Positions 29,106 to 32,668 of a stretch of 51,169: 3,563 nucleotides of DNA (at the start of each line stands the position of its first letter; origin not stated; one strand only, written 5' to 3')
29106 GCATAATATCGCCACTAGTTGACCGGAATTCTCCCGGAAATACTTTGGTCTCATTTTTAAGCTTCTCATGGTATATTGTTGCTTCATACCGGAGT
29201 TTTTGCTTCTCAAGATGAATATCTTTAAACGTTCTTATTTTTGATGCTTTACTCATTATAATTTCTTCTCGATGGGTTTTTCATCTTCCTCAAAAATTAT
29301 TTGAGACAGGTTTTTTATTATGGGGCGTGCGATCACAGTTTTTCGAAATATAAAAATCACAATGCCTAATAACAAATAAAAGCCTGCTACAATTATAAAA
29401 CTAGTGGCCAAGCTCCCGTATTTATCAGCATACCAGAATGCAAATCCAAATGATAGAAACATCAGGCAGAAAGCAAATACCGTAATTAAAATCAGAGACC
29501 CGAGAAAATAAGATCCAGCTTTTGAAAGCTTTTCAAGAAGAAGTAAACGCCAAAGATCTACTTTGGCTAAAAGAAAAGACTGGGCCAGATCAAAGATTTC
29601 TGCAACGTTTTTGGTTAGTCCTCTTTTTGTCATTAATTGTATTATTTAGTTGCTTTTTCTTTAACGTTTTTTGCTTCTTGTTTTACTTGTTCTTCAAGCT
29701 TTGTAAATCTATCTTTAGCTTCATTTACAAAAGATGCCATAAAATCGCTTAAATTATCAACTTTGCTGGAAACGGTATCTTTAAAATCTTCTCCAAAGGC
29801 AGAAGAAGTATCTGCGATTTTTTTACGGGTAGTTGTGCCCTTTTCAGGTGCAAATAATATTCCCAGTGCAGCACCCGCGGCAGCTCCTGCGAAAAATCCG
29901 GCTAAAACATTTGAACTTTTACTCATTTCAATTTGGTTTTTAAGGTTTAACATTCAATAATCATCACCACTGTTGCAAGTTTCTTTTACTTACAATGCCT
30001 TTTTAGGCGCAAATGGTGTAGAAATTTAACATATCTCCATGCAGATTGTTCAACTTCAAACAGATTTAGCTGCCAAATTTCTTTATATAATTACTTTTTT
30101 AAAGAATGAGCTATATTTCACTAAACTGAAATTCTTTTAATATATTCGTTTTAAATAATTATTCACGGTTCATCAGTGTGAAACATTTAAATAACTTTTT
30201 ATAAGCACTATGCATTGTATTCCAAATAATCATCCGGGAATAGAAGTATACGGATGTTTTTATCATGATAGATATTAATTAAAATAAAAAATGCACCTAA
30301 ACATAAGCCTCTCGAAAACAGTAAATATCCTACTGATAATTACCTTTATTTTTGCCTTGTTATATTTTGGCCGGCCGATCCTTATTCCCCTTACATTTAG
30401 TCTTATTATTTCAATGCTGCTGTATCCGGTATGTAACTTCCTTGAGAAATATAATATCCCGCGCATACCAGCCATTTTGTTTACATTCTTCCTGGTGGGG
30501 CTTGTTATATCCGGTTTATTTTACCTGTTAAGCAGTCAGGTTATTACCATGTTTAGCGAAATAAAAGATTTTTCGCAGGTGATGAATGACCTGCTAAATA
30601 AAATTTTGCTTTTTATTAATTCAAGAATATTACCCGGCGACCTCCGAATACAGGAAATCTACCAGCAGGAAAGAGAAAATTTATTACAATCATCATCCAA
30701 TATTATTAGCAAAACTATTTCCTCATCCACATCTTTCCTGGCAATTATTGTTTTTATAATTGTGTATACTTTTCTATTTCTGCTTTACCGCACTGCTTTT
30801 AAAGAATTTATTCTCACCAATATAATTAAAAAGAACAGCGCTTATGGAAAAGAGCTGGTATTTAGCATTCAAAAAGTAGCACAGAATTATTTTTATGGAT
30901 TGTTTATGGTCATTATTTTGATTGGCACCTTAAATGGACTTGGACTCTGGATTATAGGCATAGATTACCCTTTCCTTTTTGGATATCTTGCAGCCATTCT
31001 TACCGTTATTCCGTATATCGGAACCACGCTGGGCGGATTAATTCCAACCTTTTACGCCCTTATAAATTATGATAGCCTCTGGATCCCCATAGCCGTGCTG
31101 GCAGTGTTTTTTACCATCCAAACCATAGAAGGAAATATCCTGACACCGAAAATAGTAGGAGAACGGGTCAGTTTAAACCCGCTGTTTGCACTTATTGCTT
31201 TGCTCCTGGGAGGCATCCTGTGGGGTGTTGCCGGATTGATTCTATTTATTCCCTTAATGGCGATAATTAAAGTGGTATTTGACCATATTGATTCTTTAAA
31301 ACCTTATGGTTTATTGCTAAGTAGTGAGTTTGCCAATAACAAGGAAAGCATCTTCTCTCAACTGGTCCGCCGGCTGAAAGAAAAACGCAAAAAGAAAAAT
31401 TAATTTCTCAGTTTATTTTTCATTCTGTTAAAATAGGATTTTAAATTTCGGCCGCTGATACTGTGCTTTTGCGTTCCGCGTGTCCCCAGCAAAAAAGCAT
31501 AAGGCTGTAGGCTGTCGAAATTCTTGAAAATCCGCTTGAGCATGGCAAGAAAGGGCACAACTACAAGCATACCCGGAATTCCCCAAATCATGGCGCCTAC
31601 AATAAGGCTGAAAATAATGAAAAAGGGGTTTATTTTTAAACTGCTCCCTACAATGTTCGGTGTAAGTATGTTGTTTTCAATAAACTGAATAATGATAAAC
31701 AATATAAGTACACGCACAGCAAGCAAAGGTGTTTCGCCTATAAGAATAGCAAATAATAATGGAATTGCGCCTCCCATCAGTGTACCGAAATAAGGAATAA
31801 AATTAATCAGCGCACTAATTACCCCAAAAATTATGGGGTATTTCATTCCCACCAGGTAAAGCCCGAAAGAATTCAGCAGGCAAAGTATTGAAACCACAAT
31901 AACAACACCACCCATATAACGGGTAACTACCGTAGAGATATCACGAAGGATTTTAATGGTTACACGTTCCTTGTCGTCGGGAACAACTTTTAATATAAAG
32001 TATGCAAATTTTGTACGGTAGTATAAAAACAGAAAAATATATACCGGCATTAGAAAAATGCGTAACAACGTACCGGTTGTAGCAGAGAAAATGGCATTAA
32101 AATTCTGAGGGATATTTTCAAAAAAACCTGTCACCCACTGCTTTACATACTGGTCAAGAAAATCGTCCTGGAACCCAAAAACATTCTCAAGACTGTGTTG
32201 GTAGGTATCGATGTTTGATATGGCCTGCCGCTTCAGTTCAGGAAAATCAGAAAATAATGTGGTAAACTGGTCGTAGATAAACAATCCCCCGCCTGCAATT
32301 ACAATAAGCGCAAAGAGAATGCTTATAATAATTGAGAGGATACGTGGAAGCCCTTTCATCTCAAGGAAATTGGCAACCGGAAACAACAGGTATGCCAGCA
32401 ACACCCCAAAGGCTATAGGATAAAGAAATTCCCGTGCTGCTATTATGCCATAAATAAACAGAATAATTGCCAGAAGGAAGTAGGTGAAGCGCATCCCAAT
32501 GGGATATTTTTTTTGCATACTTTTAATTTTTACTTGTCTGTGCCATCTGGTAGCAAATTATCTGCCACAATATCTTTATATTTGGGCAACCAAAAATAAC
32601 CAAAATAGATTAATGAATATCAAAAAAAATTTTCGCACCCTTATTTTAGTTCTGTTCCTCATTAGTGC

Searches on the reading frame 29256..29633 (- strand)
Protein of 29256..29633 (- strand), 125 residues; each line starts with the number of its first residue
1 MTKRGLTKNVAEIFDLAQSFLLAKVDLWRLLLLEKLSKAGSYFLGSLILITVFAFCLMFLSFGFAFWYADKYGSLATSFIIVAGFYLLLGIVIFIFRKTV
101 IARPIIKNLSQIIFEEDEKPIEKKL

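Call 16: search_protein_families(library=pfam, proteins=[window:29256-29633:-], max_evalue=0.0001)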
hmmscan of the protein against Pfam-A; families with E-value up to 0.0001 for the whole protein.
window:29256-29633:- (125 aa): 1 family
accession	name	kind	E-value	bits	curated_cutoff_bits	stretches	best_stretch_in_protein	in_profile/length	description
PF07332.16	Phage_holin_3_6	-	1.5e-05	25.4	28.4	1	10-96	4-89/116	Putative Actinobacterial Holin-X, holin superfamily III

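Call 63: search_protein_families(library=phrogs, proteins=[window:29256-29633:-], max_evalue=0.01)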
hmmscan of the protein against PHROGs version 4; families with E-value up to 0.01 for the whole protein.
window:29256-29633:- (125 aa): 0 families

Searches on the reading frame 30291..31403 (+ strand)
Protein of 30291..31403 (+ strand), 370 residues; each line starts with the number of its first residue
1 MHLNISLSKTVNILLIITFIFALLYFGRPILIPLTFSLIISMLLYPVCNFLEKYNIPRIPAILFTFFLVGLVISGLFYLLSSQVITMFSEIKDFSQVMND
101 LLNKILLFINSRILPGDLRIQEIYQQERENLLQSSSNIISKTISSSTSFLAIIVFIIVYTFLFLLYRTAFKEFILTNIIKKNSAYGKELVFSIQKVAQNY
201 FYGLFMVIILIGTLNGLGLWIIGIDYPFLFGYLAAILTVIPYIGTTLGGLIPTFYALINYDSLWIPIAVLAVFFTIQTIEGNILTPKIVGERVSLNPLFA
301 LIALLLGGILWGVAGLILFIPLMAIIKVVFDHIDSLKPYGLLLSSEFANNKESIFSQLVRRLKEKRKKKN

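Call 16: search_protein_families(library=pfam, proteins=[window:30291-31403:+], max_evalue=0.0001)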
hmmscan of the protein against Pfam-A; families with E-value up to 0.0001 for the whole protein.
window:30291-31403:+ (370 aa): 1 family
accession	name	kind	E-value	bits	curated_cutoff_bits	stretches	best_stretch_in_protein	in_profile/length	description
PF01594.21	AI-2E_transport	-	1.4e-57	195.8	34.3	1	12-333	3-326/327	AI-2E family transporter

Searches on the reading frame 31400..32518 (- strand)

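Call 16: search_protein_families(library=pfam, proteins=[window:31400-32518:-], max_evalue=0.0001)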
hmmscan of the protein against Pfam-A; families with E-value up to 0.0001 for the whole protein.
window:31400-32518:- (372 aa): 1 family
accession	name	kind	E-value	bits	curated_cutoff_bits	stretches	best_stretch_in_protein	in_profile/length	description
PF01594.21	AI-2E_transport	-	6.4e-60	203.5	34.3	1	14-333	6-325/327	AI-2E family transporter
